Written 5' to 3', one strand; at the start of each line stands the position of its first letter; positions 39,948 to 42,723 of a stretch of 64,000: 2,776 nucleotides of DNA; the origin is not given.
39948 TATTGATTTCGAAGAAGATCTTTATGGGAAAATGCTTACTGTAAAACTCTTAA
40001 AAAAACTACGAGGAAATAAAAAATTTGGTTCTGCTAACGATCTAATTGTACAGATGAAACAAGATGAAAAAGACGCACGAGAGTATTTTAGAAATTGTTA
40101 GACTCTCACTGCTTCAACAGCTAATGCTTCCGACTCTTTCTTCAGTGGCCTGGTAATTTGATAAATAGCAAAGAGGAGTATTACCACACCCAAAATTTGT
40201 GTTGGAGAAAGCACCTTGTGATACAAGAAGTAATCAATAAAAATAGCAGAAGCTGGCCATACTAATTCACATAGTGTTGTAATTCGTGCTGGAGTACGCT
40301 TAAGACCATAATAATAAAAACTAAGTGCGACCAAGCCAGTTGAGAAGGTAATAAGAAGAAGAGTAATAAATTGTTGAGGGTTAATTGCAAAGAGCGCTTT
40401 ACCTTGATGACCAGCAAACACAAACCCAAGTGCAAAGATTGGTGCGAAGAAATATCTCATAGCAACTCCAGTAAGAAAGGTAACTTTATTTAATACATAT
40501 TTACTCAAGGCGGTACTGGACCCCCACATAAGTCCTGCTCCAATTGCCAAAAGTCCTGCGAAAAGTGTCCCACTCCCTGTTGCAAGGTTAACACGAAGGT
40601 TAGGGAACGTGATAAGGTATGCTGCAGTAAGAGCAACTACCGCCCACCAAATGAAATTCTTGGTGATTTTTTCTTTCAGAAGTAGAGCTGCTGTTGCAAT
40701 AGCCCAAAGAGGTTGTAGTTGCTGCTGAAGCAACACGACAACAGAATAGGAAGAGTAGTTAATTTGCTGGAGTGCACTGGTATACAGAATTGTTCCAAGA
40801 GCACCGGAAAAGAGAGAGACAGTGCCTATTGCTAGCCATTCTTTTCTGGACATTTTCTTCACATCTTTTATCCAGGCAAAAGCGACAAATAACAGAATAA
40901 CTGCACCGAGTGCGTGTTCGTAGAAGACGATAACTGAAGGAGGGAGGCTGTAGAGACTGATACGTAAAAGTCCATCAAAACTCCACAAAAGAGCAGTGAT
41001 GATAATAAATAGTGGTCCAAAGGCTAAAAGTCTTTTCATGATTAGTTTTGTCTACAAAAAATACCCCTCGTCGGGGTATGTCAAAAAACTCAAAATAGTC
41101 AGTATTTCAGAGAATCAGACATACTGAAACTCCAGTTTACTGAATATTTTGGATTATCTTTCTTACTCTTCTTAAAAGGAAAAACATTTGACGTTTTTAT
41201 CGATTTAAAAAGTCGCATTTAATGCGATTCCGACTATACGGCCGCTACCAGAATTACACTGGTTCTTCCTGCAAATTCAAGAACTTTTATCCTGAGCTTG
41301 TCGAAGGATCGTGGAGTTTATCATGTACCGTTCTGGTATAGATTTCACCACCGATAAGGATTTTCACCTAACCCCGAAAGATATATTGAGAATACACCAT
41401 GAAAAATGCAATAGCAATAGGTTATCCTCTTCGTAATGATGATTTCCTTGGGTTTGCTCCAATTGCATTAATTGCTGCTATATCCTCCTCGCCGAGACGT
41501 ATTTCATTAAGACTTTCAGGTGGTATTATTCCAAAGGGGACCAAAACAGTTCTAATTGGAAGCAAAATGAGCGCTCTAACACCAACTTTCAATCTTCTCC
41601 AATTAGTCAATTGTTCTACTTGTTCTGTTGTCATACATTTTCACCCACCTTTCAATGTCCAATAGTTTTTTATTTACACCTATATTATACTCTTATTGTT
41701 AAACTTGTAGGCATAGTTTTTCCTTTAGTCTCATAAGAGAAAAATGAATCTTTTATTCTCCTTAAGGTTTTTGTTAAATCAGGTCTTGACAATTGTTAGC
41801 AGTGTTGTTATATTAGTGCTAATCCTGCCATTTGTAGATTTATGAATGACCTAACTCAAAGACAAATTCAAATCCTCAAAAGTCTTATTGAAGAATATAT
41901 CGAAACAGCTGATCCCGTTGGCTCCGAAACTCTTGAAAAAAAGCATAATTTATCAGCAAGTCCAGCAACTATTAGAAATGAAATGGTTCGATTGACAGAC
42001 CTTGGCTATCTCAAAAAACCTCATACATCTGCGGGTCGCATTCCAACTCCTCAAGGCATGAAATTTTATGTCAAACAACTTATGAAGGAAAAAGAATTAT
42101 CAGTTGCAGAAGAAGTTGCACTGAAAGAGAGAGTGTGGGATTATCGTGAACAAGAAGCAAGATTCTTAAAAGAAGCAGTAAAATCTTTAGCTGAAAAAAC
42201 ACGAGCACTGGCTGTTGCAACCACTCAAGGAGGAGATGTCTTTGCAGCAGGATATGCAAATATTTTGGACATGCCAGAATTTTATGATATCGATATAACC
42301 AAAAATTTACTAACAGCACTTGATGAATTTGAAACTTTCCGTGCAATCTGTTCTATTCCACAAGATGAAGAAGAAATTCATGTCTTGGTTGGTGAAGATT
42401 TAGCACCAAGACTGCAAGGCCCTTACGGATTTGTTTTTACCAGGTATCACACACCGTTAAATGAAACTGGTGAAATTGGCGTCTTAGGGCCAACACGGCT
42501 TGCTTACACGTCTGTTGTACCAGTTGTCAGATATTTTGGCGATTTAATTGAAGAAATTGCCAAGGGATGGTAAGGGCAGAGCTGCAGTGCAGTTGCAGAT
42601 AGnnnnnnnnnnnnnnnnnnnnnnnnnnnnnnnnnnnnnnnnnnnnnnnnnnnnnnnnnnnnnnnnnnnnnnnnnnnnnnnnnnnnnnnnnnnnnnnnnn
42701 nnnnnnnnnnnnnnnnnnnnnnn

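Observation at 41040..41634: A 70-aa ORF with a perfect SD, followed by about 340 nt of structured non-coding sequence ending in a terminator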

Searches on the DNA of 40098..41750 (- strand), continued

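Call 26: search_rna_families(sources=[L022, L023, L024, L025, L026, L027, L028, L029, L030, L031, L033, L034, L035, L037, L038, L039, L040, L041, L043, L047], threshold=evalue, max_evalue=0.001)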
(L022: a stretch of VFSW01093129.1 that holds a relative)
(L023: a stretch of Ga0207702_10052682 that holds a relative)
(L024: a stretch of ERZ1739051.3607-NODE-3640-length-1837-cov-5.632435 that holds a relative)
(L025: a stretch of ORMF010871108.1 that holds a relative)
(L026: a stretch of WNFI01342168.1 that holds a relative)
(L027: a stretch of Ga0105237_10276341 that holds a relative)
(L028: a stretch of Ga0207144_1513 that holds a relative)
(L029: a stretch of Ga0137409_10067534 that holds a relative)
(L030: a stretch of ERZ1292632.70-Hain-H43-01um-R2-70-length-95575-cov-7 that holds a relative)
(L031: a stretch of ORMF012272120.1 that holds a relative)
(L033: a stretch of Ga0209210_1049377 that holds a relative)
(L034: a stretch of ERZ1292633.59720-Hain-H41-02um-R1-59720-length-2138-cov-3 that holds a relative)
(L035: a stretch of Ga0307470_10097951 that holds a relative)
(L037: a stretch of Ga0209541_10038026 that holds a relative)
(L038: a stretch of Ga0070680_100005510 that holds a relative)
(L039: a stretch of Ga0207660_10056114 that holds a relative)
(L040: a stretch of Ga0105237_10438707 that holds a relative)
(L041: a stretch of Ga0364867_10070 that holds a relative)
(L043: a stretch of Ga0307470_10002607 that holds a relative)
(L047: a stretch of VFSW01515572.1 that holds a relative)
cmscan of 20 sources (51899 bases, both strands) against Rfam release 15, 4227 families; matches with E-value up to 0.001: 28.
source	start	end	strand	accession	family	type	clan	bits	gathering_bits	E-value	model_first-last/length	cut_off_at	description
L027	457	583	+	RF00050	FMN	Cis-reg; riboswitch;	-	110.2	66.2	7.4e-25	1-138/138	no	FMN riboswitch aptamer (RFN element)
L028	1099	1221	+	RF00050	FMN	Cis-reg; riboswitch;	-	85.2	66.2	4.7e-18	1-138/138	no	FMN riboswitch aptamer (RFN element)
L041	1335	1452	+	RF00050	FMN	Cis-reg; riboswitch;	-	83.5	66.2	1.4e-17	1-138/138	no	FMN riboswitch aptamer (RFN element)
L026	1316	1436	+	RF00050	FMN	Cis-reg; riboswitch;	-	81.7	66.2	4.2e-17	1-138/138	no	FMN riboswitch aptamer (RFN element)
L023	1271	1403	+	RF00050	FMN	Cis-reg; riboswitch;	-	81.6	66.2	4.7e-17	1-138/138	no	FMN riboswitch aptamer (RFN element)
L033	206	322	+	RF00050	FMN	Cis-reg; riboswitch;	-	81.6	66.2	4.7e-17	1-138/138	no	FMN riboswitch aptamer (RFN element)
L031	949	1068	+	RF00050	FMN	Cis-reg; riboswitch;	-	80.7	66.2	8e-17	1-138/138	no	FMN riboswitch aptamer (RFN element)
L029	1193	1314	+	RF00050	FMN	Cis-reg; riboswitch;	-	77.1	66.2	7.8e-16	1-138/138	no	FMN riboswitch aptamer (RFN element)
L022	1173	1303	+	RF00050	FMN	Cis-reg; riboswitch;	-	75.2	66.2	2.5e-15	1-138/138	no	FMN riboswitch aptamer (RFN element)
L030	1380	1499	+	RF00050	FMN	Cis-reg; riboswitch;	-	72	66.2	1.8e-14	1-138/138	no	FMN riboswitch aptamer (RFN element)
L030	2475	2549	+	RF00005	tRNA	Gene; tRNA;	CL00001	68.9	29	5.2e-13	1-71/71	no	tRNA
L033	1299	1373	+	RF00005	tRNA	Gene; tRNA;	CL00001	68.9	29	5.2e-13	1-71/71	no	tRNA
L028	95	168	+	RF00005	tRNA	Gene; tRNA;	CL00001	67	29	1.7e-12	1-71/71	no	tRNA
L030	3672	3744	+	RF00005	tRNA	Gene; tRNA;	CL00001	65.8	29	3.6e-12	1-71/71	no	tRNA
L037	522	658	+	RF00050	FMN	Cis-reg; riboswitch;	-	61.1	66.2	1.8e-11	1-138/138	no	FMN riboswitch aptamer (RFN element)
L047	786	909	+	RF00050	FMN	Cis-reg; riboswitch;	-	58.5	66.2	9.2e-11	1-138/138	no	FMN riboswitch aptamer (RFN element)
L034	801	930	+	RF00050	FMN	Cis-reg; riboswitch;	-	56.7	66.2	2.8e-10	1-138/138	no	FMN riboswitch aptamer (RFN element)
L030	3052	3124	+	RF00005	tRNA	Gene; tRNA;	CL00001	55.9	29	1.9e-09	1-71/71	no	tRNA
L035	265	359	+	RF00050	FMN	Cis-reg; riboswitch;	-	54.6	66.2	1e-09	17-123/138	no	FMN riboswitch aptamer (RFN element)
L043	1357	1451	+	RF00050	FMN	Cis-reg; riboswitch;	-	54.6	66.2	1e-09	17-123/138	no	FMN riboswitch aptamer (RFN element)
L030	884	967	+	RF00005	tRNA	Gene; tRNA;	CL00001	54.5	29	4.6e-09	1-71/71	no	tRNA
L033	86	169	+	RF00005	tRNA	Gene; tRNA;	CL00001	54.5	29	4.6e-09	1-71/71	no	tRNA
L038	1341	1473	+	RF00050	FMN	Cis-reg; riboswitch;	-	53.6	66.2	2e-09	1-138/138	no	FMN riboswitch aptamer (RFN element)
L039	651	783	+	RF00050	FMN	Cis-reg; riboswitch;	-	53.6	66.2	2e-09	1-138/138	no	FMN riboswitch aptamer (RFN element)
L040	185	273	+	RF00050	FMN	Cis-reg; riboswitch;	-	49.8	66.2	2.2e-08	17-123/138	no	FMN riboswitch aptamer (RFN element)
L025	1341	1501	+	RF00050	FMN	Cis-reg; riboswitch;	-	49.6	66.2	2.4e-08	1-138/138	no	FMN riboswitch aptamer (RFN element)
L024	270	394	+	RF00050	FMN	Cis-reg; riboswitch;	-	45.2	66.2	3.8e-07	1-138/138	no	FMN riboswitch aptamer (RFN element)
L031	55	113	+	RF00005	tRNA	Gene; tRNA;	CL00001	37.5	29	0.00023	8-63/71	no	tRNA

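Call 47: build_rna_model(alignment_id=A4)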
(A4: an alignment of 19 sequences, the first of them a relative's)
Model R1 built from alignment A4 (19 sequences, 170 columns); structure: RNAalifold consensus.
model positions 124; base pairs 32; branch points 4; effective number of sequences 1.22; information 0.59 bits per position. Calibrated on 0.2 Mb of random sequence (short: E-values are rough).
structure used (alignment columns):
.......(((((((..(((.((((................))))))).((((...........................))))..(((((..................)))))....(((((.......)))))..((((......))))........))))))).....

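Call 48: search_with_rna_model(model_id=R1, source=window, start=40900, end=41700, filters=off, show_alignments=2, max_evalue=1)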
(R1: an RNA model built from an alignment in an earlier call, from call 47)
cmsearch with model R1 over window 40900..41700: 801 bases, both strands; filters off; matches with E-value up to 1: 7.
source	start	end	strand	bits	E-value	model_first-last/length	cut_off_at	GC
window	41218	41380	-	53.4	6.3e-14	1-124/124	no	0.43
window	41056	41084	-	6.6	0.14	1-124/124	no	0.45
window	41093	41149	-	4.4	0.52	1-124/124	no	0.3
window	41208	41244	+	4.1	0.65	68-104/124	no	0.46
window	41151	41190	-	4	0.68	1-124/124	no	0.28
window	41576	41612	-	3.6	0.84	1-124/124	no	0.32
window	41056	41084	+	3.5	0.9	1-124/124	no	0.45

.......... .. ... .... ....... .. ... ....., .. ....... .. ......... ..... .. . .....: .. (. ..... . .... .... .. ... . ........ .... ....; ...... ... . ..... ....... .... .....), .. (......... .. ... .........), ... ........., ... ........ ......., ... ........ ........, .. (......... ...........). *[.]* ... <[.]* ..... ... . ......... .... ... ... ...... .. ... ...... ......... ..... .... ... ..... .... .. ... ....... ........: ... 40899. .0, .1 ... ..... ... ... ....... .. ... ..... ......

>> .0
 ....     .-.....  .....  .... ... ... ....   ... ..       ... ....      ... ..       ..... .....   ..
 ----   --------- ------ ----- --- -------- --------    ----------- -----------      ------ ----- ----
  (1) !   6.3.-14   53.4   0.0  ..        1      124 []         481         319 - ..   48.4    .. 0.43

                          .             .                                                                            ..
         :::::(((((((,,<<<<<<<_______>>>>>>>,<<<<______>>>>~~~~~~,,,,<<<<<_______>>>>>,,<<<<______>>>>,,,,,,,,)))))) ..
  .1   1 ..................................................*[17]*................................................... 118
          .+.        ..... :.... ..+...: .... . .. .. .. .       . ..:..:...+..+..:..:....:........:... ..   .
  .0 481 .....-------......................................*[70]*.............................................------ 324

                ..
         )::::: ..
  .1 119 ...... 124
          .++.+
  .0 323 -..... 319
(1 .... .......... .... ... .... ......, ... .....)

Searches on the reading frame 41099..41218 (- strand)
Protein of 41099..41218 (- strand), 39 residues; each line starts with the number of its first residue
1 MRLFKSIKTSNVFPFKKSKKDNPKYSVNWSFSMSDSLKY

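Call 75: search_protein_families(library=pfam, proteins=[window:41099-41218:-], max_evalue=1)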
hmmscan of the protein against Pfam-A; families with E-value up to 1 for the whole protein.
window:41099-41218:- (39 aa): 0 families

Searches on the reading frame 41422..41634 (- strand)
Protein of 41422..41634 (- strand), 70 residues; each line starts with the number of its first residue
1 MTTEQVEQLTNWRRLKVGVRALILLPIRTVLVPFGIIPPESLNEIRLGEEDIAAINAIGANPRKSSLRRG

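Call 7: search_protein_families(library=pfam, proteins=[window:41422-41634:-], max_evalue=0.1)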
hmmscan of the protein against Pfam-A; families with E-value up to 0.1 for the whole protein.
window:41422-41634:- (70 aa): 0 families

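Call 8: search_protein_families(library=ncbifam, proteins=[window:41422-41634:-], max_evalue=0.1)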
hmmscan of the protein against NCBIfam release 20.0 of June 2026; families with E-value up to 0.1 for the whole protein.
window:41422-41634:- (70 aa): 0 families

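Call 18: find_homologous_proteins(query=window:41422-41634:-, max_evalue=10)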
Query window:41422-41634:- (70 aa): 1 proteins with E <= 10 among 2 candidates.
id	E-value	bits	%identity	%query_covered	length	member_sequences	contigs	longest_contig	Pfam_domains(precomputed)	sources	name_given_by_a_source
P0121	1.7e-33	131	93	100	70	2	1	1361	-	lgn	-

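Call 20: find_encoding_contigs(protein=P0121, flank=3000, max_places=4)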
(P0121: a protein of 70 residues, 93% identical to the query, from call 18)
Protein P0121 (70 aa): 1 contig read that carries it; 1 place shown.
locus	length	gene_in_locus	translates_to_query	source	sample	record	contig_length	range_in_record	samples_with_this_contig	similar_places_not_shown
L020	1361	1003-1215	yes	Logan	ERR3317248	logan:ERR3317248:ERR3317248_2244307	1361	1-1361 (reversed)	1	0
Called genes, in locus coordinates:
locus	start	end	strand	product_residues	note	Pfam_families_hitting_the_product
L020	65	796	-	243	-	PF03444:WHD_HrcA (faint), PF01628:HrcA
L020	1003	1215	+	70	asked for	-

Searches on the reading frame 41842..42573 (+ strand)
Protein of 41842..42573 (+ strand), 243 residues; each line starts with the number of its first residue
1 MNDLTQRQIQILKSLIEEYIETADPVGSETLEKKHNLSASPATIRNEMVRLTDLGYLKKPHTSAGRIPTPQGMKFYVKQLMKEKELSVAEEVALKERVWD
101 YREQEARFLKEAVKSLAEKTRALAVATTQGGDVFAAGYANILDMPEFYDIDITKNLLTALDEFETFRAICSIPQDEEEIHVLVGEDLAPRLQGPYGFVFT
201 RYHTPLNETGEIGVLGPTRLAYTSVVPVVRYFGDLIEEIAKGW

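Call 7: search_protein_families(library=pfam, proteins=[window:41842-42573:+], max_evalue=0.1)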
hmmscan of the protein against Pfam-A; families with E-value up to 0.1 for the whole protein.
window:41842-42573:+ (243 aa): 7 families
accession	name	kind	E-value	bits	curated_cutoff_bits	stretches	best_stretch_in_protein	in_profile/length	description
PF01628.27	HrcA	-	7.9e-16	59.1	22.2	1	76-226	77-215/215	HrcA protein C terminal domain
PF03444.21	HrcA_DNA-bdg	-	1.8e-05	24.8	21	1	3-71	1-68/79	Winged helix-turn-helix transcription repressor, HrcA DNA-binding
PF17594.7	GP57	-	0.012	15.8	27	1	83-125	7-51/75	Phage Tail fiber assembly helper gene product 57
PF01726.22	LexA_DNA_bind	-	0.027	14.7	23.7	1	1-58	1-57/65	LexA DNA binding domain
PF05491.19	RuvB_C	-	0.032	14.6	24.7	1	4-75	4-70/72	RuvB C-terminal winged helix domain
PF01090.25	Ribosomal_S19e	-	0.038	14.2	29.4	1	31-75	83-126/137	Ribosomal protein S19e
PF03836.20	RasGAP_C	-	0.085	13.4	26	0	87-123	33-69/137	RasGAP C-terminus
